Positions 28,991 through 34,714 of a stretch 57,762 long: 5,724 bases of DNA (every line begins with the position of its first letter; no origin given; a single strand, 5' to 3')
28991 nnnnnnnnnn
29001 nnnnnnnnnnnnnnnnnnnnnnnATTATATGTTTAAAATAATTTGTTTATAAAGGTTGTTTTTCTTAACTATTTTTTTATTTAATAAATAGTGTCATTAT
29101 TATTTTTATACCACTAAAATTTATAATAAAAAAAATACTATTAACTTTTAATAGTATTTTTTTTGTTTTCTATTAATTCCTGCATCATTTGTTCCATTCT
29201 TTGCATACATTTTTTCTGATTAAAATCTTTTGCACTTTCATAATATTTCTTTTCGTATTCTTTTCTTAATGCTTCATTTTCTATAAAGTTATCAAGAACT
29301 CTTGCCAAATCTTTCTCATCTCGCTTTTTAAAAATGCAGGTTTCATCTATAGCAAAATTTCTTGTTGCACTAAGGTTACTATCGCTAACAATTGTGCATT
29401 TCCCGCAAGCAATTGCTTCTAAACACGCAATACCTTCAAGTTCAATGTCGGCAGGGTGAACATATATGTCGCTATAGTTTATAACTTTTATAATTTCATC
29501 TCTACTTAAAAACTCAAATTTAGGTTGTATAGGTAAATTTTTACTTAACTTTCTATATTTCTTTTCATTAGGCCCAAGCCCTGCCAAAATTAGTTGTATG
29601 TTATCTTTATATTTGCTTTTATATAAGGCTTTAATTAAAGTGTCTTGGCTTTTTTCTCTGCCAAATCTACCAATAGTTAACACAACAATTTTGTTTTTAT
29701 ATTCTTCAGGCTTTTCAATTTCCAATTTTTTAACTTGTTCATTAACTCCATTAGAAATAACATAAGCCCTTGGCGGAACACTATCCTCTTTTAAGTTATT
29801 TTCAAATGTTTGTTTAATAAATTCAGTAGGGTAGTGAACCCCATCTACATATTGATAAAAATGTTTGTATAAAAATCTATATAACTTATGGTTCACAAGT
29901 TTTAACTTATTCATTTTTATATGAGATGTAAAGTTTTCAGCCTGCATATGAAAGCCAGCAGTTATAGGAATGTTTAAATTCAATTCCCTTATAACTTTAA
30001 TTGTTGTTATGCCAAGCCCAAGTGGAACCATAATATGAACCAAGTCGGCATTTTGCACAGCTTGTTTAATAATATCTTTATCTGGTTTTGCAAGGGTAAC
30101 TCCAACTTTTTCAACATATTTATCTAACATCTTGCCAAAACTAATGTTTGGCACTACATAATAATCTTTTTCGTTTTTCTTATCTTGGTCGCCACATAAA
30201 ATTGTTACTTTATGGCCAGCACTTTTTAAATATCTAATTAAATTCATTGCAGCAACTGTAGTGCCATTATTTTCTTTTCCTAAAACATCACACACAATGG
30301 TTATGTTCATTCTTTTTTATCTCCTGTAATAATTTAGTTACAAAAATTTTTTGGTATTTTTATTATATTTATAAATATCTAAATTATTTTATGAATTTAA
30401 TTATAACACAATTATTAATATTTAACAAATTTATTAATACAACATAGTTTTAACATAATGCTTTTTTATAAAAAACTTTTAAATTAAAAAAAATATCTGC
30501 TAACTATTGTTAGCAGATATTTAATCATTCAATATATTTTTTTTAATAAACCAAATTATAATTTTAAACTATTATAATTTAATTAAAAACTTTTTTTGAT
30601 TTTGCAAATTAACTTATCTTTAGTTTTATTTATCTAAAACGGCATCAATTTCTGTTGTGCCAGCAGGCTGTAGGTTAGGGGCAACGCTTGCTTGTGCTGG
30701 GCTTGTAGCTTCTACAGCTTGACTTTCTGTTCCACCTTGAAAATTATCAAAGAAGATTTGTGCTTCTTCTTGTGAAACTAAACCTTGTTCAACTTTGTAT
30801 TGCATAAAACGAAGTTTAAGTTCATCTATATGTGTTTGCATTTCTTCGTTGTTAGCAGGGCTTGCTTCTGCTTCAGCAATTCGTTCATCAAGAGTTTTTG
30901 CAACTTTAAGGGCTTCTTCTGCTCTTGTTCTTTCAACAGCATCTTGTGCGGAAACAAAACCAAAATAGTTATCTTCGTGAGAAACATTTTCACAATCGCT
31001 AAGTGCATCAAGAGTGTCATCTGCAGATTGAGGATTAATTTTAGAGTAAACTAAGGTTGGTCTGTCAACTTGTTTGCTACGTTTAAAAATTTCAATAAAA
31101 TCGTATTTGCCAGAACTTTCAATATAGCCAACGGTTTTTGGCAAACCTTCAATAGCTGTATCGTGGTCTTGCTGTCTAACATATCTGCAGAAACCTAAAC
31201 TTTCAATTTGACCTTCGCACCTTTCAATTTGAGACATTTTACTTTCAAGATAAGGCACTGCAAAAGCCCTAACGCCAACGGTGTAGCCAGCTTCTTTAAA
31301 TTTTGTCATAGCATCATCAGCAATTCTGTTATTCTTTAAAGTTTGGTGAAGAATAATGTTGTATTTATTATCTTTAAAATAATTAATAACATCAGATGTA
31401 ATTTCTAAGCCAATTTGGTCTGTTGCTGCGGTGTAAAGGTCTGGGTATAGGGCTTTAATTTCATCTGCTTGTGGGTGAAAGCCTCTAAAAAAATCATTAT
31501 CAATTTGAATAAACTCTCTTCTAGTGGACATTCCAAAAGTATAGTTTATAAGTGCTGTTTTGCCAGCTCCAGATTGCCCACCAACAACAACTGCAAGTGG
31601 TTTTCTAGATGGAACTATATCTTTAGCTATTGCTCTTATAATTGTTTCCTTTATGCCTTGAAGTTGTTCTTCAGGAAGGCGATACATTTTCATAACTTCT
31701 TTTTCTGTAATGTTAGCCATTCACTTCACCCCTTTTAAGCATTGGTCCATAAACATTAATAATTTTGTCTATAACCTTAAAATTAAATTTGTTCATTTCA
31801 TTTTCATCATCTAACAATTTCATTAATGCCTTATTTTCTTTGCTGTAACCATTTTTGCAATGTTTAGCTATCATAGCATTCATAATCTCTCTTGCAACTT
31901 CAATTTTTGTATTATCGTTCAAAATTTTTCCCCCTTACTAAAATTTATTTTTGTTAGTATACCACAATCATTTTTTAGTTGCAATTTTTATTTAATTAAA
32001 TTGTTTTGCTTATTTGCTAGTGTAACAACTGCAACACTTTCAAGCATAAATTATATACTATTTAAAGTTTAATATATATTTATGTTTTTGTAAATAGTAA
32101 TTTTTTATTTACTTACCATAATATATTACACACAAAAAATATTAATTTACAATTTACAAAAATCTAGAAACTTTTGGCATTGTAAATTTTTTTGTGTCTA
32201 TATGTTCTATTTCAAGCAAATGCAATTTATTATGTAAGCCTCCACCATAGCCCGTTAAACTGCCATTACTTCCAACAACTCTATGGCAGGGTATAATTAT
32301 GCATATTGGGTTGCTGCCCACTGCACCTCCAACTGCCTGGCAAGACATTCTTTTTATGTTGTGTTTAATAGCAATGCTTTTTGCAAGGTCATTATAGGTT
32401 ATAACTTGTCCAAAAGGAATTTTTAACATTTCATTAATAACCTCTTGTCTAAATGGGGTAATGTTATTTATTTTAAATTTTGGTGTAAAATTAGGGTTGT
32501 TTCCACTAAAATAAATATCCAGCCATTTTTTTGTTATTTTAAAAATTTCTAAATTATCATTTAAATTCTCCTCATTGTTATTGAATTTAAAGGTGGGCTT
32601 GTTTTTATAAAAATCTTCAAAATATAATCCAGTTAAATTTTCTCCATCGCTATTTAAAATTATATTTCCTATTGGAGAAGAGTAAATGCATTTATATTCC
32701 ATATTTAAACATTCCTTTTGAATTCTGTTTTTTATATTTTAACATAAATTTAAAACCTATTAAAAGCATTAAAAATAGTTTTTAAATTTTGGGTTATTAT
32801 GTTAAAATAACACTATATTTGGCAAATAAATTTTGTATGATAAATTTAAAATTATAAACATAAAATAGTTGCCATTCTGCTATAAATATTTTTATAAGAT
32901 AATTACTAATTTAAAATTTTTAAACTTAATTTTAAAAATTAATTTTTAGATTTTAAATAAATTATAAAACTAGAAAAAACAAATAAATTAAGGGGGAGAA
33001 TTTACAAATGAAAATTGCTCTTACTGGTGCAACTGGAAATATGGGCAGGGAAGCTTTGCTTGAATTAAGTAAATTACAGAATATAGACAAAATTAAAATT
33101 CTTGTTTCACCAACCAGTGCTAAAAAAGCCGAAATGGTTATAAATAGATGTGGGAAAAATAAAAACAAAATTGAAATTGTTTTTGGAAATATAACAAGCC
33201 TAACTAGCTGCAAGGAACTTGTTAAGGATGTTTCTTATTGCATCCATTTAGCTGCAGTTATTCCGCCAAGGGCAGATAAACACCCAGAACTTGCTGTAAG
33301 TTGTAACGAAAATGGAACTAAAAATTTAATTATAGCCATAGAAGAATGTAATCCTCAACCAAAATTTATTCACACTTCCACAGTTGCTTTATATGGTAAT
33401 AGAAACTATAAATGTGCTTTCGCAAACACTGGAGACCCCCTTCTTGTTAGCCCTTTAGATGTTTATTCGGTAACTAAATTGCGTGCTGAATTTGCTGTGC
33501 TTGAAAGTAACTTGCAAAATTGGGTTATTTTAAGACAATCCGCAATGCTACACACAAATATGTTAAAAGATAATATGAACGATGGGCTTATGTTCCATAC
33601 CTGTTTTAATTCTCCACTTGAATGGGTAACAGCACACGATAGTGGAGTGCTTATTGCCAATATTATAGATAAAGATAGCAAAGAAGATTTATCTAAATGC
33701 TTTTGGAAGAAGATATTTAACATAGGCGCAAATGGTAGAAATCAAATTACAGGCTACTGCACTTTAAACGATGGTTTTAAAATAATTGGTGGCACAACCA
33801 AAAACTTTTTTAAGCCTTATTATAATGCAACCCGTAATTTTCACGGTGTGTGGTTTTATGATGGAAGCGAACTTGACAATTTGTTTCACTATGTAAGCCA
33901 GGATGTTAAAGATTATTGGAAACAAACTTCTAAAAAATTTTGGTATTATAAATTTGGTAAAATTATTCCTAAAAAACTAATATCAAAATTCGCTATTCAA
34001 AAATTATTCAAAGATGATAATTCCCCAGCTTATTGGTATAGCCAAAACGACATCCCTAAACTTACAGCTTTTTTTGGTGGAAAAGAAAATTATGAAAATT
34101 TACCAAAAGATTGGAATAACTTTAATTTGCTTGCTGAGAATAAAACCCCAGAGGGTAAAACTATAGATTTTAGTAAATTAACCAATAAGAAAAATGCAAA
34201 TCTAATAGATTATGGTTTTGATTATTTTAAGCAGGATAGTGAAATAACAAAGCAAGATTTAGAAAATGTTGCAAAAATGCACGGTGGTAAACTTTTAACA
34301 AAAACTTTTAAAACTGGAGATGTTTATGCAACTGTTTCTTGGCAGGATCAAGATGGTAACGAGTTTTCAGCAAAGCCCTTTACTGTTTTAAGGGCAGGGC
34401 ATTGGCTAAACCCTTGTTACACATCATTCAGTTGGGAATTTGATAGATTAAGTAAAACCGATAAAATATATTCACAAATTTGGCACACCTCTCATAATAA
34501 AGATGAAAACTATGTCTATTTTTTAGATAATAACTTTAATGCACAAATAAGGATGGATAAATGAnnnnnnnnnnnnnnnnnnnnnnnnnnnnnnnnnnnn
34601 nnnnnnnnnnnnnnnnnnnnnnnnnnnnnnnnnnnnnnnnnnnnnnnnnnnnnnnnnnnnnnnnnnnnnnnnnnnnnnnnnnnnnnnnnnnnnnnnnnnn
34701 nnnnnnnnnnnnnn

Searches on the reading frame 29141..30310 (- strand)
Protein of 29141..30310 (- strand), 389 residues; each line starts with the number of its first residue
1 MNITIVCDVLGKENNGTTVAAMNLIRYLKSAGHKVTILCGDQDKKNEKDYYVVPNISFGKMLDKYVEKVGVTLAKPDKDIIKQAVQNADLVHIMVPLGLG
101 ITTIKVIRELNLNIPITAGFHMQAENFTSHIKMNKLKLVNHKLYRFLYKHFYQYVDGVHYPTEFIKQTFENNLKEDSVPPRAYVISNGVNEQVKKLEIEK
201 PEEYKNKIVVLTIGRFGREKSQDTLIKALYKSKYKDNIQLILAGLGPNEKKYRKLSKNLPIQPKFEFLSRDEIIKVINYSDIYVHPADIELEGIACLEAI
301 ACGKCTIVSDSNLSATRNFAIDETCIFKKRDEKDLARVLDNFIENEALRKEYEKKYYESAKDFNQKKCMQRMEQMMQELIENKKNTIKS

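Call 74: search_protein_families(library=pfam, proteins=[window:29141-30310:-], max_evalue=0.0001)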
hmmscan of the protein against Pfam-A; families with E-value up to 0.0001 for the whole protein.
window:29141-30310:- (389 aa): 5 families
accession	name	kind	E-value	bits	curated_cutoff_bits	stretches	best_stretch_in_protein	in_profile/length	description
PF00534.26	Glycos_transf_1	-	6.6e-30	104.3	26.4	1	195-356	3-169/172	Glycosyl transferases group 1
PF13439.12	Glyco_transf_4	-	1e-17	65.1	28.5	1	15-191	2-168/170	Glycosyltransferase Family 4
PF13692.12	Glyco_trans_1_4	-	1e-16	61.9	27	1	209-345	3-142/142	Glycosyl transferases group 1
PF13524.12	Glyco_trans_1_2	-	2.5e-06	28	25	1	239-377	16-144/144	Glycosyl transferase-like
PF13579.12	Glyco_trans_4_4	-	1.6e-05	25.7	29.7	0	15-188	1-158/158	Glycosyl transferase 4-like domain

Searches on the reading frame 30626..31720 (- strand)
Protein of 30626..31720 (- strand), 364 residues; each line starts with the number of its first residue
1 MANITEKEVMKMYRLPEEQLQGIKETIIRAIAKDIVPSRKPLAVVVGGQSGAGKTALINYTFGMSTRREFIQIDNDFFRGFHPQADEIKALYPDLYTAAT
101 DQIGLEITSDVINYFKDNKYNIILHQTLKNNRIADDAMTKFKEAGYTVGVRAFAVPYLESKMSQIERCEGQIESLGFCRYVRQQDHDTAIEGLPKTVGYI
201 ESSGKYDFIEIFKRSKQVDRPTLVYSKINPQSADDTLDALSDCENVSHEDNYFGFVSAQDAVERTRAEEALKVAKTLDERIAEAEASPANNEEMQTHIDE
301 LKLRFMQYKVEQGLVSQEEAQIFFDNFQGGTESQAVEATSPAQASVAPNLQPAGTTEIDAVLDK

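Call 74: search_protein_families(library=pfam, proteins=[window:30626-31720:-], max_evalue=0.0001)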
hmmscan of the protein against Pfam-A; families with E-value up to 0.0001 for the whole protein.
window:30626-31720:- (364 aa): 1 family
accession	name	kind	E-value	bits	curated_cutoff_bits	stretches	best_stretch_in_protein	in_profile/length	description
PF06414.18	Zeta_toxin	-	2.5e-30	105.9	22.3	1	35-217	10-190/199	Zeta toxin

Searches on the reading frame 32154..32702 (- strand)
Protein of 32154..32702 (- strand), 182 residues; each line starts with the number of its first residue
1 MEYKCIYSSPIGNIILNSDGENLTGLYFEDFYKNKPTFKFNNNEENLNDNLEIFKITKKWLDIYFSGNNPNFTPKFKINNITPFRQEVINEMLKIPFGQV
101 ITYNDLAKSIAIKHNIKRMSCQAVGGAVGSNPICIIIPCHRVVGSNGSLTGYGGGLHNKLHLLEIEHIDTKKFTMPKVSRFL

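Call 74: search_protein_families(library=pfam, proteins=[window:32154-32702:-], max_evalue=0.0001)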
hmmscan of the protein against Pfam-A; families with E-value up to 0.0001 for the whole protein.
window:32154-32702:- (182 aa): 2 families
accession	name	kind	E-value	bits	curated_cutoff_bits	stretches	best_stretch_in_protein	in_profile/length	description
PF01035.26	DNA_binding_1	-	1.9e-27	95.4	27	1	83-167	1-80/81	6-O-methylguanine DNA methyltransferase, DNA binding domain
PF02870.21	Methyltransf_1N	-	2.7e-08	34.7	21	1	4-73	3-66/71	6-O-methylguanine DNA methyltransferase, ribonuclease-like domain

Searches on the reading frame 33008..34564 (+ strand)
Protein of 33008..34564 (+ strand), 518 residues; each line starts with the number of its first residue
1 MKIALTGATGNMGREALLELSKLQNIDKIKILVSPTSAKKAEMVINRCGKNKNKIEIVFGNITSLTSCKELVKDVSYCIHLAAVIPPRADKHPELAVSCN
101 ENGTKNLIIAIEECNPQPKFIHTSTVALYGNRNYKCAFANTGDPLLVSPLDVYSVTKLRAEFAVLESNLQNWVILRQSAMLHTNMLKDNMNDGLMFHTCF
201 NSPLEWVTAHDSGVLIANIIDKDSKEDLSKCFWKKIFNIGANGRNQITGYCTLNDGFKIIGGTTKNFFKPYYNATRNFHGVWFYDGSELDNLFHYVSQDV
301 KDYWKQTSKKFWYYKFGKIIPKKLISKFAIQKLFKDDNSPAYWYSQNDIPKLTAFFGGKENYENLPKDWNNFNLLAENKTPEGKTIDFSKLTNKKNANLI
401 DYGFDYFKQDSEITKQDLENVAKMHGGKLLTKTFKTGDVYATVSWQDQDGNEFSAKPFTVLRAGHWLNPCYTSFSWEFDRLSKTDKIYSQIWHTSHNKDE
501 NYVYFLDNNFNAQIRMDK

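Call 74: search_protein_families(library=pfam, proteins=[window:33008-34564:+], max_evalue=0.0001)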
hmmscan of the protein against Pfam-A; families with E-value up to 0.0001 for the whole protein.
window:33008-34564:+ (518 aa): 6 families
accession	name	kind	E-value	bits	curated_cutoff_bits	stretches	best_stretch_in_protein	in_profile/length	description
PF01370.27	Epimerase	-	5.2e-14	52.7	20.9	1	3-171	1-160/240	NAD dependent epimerase/dehydratase family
PF01073.25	3Beta_HSD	-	2.2e-13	50.3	22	1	5-172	2-163/280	3-beta hydroxysteroid dehydrogenase/isomerase family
PF16363.11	GDP_Man_Dehyd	-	2.9e-11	43.8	27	1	6-164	3-164/332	GDP-mannose 4,6 dehydratase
PF07993.18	NAD_binding_4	-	2.4e-09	37.2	20.1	1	5-179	1-206/258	Male sterility protein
PF04321.23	RmlD_sub_bind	-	1.8e-08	34.2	27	1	1-182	1-153/287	RmlD substrate binding domain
PF02719.21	Polysacc_synt_2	-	2.4e-07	30.7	20.2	1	4-125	2-128/293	Polysaccharide biosynthesis protein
